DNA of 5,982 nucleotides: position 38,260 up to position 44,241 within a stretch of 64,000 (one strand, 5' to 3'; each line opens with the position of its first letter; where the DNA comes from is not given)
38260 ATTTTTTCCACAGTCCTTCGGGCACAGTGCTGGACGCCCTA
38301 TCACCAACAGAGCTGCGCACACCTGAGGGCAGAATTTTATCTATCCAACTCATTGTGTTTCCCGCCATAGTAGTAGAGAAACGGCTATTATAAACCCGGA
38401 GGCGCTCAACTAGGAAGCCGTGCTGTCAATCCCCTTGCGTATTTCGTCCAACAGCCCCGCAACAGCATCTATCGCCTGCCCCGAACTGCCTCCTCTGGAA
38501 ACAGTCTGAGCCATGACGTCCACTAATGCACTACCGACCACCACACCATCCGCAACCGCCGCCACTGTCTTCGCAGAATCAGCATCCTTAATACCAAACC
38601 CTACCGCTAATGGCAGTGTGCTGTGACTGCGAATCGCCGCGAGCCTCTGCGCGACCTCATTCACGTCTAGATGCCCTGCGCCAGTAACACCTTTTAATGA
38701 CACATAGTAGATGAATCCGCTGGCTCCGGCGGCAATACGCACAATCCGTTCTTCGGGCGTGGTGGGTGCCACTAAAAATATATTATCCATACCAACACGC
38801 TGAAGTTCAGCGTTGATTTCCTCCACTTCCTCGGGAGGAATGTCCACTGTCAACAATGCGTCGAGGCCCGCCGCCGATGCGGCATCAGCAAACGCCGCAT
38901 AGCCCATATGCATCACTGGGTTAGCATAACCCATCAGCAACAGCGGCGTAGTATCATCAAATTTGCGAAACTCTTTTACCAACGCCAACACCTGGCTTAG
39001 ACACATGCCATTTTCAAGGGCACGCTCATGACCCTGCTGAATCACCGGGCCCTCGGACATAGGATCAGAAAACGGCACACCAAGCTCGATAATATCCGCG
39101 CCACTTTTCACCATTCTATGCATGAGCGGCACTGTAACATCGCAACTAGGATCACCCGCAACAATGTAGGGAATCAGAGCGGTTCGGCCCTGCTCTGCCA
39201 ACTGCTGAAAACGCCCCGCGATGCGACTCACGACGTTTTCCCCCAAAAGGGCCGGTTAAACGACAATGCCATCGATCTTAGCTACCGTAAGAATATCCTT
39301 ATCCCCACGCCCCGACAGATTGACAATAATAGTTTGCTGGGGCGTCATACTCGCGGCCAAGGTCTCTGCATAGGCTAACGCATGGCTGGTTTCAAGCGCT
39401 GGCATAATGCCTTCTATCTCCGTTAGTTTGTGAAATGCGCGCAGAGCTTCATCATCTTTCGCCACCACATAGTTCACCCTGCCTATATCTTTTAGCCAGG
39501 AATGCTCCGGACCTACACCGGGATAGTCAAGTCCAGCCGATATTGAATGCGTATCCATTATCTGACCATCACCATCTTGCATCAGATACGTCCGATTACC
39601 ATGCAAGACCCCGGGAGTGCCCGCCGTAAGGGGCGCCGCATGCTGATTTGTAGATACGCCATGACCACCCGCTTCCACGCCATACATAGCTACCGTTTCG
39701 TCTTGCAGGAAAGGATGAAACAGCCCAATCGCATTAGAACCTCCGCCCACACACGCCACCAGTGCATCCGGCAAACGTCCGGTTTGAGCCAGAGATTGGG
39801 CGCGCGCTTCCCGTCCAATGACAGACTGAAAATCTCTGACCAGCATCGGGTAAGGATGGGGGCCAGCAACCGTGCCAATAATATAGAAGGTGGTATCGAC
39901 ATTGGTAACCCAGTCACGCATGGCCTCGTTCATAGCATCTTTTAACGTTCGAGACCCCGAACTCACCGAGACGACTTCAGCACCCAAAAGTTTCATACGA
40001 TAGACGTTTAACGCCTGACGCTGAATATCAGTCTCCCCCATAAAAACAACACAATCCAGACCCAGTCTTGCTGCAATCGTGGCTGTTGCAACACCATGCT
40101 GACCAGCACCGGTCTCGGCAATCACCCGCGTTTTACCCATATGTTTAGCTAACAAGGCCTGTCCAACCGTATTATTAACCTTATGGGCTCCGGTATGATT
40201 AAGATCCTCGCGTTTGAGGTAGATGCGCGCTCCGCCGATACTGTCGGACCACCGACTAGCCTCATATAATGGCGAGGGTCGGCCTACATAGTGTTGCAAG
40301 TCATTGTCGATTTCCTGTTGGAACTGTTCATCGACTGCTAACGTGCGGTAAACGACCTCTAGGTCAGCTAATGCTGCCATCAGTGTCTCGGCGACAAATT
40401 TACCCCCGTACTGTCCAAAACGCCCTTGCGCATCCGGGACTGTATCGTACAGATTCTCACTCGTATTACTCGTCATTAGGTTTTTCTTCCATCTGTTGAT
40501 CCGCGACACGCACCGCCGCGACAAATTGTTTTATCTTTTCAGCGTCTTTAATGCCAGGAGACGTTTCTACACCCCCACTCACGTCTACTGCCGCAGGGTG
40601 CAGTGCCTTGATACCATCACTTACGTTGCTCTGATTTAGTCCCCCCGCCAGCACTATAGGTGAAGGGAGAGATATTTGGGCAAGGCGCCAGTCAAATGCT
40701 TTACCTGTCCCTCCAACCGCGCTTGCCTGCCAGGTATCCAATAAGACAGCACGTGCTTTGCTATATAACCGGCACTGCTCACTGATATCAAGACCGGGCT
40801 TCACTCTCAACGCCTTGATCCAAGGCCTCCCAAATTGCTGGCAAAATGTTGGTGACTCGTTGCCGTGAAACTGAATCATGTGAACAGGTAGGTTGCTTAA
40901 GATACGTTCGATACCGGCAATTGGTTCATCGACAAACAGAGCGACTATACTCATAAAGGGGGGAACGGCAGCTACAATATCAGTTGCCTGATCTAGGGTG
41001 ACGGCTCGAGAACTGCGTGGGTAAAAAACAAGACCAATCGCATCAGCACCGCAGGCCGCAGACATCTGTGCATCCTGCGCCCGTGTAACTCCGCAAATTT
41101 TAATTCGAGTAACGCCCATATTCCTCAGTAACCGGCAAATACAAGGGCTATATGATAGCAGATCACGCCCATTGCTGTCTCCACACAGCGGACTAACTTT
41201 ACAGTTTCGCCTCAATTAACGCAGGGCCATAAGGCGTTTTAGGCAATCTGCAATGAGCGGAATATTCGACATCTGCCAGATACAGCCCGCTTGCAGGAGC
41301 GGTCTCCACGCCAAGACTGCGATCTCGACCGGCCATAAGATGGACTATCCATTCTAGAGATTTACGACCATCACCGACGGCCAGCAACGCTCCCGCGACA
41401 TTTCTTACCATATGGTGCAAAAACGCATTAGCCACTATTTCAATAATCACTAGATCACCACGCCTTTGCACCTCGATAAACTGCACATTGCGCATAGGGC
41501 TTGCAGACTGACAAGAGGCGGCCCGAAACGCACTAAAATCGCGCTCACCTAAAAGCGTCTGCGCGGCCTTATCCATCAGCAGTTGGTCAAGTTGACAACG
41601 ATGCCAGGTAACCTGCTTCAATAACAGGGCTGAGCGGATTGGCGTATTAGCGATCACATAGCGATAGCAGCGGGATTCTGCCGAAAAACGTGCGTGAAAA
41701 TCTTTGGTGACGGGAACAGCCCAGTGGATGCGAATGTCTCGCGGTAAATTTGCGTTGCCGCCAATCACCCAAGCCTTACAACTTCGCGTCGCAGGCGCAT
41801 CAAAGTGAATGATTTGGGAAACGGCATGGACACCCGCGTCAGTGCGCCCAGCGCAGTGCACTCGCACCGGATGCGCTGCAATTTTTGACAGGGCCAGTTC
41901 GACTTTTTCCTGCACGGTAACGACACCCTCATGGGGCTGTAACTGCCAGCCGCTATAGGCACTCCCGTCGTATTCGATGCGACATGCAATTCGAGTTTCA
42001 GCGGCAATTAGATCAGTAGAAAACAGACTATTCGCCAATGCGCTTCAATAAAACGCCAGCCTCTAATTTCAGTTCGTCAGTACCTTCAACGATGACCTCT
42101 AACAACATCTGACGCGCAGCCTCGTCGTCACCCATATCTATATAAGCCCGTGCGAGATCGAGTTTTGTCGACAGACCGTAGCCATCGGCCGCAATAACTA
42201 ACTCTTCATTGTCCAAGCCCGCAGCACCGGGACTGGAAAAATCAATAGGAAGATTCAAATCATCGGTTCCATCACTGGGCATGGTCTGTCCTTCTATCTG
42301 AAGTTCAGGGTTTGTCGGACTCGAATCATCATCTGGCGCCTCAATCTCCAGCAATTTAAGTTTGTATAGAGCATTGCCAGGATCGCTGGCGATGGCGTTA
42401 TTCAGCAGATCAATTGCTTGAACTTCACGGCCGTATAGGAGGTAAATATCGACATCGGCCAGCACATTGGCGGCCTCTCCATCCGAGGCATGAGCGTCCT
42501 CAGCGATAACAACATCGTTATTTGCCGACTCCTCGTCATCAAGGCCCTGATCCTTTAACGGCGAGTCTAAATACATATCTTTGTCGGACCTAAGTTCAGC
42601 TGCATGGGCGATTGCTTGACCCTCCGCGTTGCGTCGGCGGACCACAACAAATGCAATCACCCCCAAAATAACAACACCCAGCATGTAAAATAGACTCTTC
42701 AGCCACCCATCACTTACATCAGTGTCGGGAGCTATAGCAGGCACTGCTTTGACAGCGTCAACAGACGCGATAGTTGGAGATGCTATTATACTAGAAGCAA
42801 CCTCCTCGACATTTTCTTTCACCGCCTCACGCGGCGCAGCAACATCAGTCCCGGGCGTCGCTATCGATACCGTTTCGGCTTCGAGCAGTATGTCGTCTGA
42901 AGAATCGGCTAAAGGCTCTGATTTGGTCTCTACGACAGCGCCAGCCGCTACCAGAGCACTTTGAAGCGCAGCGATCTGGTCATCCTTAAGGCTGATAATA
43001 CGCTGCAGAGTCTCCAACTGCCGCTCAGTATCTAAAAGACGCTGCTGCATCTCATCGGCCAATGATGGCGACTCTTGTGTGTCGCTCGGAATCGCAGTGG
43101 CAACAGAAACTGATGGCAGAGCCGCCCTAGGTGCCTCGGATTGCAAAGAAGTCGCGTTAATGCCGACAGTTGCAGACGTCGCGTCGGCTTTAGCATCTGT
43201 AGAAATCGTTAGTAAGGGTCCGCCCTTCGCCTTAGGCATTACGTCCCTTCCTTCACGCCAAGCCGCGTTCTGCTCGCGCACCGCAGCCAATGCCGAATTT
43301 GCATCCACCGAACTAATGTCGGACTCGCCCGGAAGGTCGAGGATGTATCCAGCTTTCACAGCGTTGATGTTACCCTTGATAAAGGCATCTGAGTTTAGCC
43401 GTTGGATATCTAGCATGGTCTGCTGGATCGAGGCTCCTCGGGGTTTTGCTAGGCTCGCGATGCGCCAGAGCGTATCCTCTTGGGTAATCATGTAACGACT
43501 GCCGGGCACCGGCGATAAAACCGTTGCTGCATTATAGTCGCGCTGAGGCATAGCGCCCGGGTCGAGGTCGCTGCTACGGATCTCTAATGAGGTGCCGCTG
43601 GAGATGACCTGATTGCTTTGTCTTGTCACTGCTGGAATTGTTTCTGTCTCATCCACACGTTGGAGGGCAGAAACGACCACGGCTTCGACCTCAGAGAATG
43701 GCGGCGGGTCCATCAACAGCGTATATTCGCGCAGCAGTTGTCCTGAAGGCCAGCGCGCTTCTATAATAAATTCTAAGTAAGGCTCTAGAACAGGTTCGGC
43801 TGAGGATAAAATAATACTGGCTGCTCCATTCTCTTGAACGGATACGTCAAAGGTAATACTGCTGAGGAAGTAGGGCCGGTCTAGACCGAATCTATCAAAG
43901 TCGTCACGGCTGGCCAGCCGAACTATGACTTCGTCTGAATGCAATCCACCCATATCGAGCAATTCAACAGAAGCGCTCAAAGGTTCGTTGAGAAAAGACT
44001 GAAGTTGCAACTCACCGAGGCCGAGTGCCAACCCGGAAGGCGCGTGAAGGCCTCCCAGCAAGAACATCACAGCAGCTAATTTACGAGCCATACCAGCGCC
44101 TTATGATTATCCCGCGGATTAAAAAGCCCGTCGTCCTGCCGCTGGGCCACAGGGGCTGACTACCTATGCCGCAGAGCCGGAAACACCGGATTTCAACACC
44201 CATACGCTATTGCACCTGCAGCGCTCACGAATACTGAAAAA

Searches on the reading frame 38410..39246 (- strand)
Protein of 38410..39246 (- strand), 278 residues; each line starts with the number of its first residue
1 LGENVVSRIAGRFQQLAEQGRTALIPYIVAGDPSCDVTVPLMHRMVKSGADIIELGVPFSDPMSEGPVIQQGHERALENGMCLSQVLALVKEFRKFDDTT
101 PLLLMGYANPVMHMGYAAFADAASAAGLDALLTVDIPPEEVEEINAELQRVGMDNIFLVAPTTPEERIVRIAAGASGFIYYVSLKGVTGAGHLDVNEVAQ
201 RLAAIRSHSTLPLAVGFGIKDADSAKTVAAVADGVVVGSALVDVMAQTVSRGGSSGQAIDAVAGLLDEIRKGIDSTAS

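Call 52: search_protein_families(library=ncbifam, max_evalue=1e-10, proteins=[window:38410-39246:-])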
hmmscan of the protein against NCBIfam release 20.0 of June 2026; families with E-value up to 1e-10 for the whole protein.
window:38410-39246:- (278 aa): 2 families
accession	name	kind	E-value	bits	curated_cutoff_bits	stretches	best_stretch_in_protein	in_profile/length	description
TIGR00262.1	trpA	equivalog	4e-73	245.5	102.35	1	13-252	1-241/256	tryptophan synthase subunit alpha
NF009621.0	PRK13125.1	equivalog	8.3e-28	97.4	234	1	22-247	4-223/244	tryptophan synthase subunit alpha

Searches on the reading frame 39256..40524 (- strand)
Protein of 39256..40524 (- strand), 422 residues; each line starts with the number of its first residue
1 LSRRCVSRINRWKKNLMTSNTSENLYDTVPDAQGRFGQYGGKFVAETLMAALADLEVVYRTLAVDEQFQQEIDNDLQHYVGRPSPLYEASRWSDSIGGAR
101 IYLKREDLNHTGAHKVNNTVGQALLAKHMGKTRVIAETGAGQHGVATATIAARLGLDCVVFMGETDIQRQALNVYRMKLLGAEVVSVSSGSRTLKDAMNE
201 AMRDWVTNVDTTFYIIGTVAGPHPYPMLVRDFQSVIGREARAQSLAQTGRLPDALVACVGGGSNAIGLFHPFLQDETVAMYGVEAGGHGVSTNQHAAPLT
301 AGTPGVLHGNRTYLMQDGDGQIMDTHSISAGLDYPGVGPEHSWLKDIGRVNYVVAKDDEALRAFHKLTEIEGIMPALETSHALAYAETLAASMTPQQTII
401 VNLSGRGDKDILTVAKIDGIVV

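Call 52: search_protein_families(library=ncbifam, max_evalue=1e-10, proteins=[window:39256-40524:-])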
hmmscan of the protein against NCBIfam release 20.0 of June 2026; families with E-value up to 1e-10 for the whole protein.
window:39256-40524:- (422 aa): 10 families
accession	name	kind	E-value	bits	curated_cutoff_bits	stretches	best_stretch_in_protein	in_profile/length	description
NF010376.0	PRK13803.1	equivalog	1.7e-199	664.5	819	1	19-416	199-593/600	bifunctional phosphoribosylanthranilate isomerase/tryptophan synthase subunit beta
TIGR00263.1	trpB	equivalog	4e-188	625.3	392.45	1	34-416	1-383/385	tryptophan synthase subunit beta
NF010375.0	PRK13802.1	equivalog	4.6e-153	510.9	1386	1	34-419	276-674/695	bifunctional indole-3-glycerol phosphate synthase/tryptophan synthase subunit beta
NF009057.0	PRK12391.1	equivalog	8.9e-51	172.8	366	1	79-411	75-419/441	TrpB-like pyridoxal phosphate-dependent enzyme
TIGR01415.1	trpB_rel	hypoth_equivalog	1.1e-49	169.4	518.85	1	75-412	60-410/419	TrpB-like pyridoxal phosphate-dependent enzyme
NF006390.0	PRK08639.1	equivalog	6.1e-13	48.5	421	1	80-287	22-214/418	threonine ammonia-lyase IlvA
NF006094.0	PRK08246.1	subfamily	7.9e-13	48.5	331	1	71-271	12-188/310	serine/threonine dehydratase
NF007989.0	PRK10717.1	equivalog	1.6e-11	43.9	387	0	71-189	3-119/334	cysteine synthase A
NF005292.0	PRK06815.1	equivalog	3e-11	42.9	371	1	79-193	18-127/320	threonine/serine dehydratase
NF040741.1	ornith_OrtB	equivalog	4.3e-11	41.9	550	0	91-267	74-241/464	2-amino-4-oxopentanoate thiolase subunit OrtB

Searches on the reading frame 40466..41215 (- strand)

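Call 52: search_protein_families(library=ncbifam, max_evalue=1e-10, proteins=[window:40466-41215:-])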
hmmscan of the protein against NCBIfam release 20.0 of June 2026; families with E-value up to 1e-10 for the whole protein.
window:40466-41215:- (249 aa): 13 families
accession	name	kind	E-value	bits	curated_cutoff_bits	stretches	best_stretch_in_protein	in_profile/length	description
NF002298.0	PRK01222.1-4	equivalog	2.4e-78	262.6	215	1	36-240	3-207/209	phosphoribosylanthranilate isomerase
NF002299.0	PRK01222.1-6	equivalog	1e-69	234.4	231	1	35-240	17-230/231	phosphoribosylanthranilate isomerase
NF002295.0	PRK01222.1-1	equivalog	1.1e-50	172.1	216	1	36-242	3-217/219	phosphoribosylanthranilate isomerase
NF002296.0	PRK01222.1-2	equivalog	2.1e-50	171.6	270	1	34-241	6-218/221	phosphoribosylanthranilate isomerase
NF006945.0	PRK09427.1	equivalog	8.5e-43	146.5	380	1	30-236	254-459/461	bifunctional indole-3-glycerol-phosphate synthase TrpC/phosphoribosylanthranilate isomerase TrpF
NF002300.0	PRK01222.1-7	equivalog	5.4e-41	140.4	212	1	36-236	2-192/195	phosphoribosylanthranilate isomerase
NF002297.0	PRK01222.1-3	equivalog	2.9e-34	118.3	259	1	37-234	2-198/204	phosphoribosylanthranilate isomerase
NF002302.0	PRK01222.2-2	equivalog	1.9e-33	116.3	172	1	38-240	3-191/193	phosphoribosylanthranilate isomerase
NF010563.0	PRK13958.1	equivalog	2.3e-27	95.9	234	1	37-238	2-206/210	phosphoribosylanthranilate isomerase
NF002303.0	PRK01222.2-3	equivalog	3.3e-26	92.1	224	1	37-235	2-200/208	phosphoribosylanthranilate isomerase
NF002301.0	PRK01222.2-1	equivalog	8e-26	90.9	232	1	36-232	3-206/217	phosphoribosylanthranilate isomerase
NF002304.0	PRK01222.2-4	equivalog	4.7e-22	78.4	181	1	38-237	3-205/208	phosphoribosylanthranilate isomerase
NF010376.0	PRK13803.1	equivalog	3.3e-20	72.5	819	1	36-238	5-208/600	bifunctional phosphoribosylanthranilate isomerase/tryptophan synthase subunit beta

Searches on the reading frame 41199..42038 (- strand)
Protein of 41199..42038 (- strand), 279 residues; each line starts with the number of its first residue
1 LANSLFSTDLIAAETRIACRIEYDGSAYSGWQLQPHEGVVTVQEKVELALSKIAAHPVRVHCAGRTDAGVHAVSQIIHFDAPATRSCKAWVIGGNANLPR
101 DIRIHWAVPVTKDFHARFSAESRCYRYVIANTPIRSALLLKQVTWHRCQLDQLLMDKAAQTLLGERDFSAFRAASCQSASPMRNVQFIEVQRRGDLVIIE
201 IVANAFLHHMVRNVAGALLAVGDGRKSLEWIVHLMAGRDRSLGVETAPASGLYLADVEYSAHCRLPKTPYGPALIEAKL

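Call 52: search_protein_families(library=ncbifam, max_evalue=1e-10, proteins=[window:41199-42038:-])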
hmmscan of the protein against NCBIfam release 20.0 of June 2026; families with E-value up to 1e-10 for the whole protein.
window:41199-42038:- (279 aa): 2 families
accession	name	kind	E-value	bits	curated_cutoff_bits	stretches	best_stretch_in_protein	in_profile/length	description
TIGR00071.1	hisT_truA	equivalog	3.4e-65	219.9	142.85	1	16-254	2-228/228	tRNA pseudouridine(38-40) synthase TruA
NF000622.1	PRK00021.3-3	equivalog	1.4e-35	123.1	308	1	18-260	2-228/265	tRNA pseudouridine(38-40) synthase TruA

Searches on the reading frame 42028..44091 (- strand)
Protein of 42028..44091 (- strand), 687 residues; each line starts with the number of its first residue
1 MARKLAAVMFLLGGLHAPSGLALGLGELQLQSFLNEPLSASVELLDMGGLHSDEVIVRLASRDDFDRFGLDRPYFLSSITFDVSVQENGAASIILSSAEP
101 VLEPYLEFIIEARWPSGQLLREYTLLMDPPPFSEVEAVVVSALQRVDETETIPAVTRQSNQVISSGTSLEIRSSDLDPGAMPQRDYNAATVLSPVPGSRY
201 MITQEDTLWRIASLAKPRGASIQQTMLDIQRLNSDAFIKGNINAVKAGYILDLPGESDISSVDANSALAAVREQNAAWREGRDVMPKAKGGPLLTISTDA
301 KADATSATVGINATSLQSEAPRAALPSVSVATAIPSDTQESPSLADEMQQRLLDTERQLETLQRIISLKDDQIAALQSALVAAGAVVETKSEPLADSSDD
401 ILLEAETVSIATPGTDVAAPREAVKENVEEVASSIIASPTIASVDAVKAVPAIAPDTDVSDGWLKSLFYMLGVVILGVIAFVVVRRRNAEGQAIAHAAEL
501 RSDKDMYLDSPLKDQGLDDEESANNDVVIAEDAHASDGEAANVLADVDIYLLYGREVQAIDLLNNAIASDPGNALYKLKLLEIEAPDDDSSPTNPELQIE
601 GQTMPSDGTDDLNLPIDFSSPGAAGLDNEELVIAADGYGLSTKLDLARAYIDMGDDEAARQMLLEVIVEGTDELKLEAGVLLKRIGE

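Call 52: search_protein_families(library=ncbifam, max_evalue=1e-10, proteins=[window:42028-44091:-])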
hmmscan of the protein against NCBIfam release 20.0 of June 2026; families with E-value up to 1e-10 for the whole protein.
window:42028-44091:- (687 aa): 2 families
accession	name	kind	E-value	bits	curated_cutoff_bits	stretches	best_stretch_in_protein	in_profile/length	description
TIGR03505.1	FimV_core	subfamily_domain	1.4e-21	76.1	43.45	1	206-278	1-74/74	FimV/HubP family polar landmark protein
TIGR03504.1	FimV_Cterm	subfamily_domain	2.8e-16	59.3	30.65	1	642-685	1-44/44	FimV/HubP family polar landmark protein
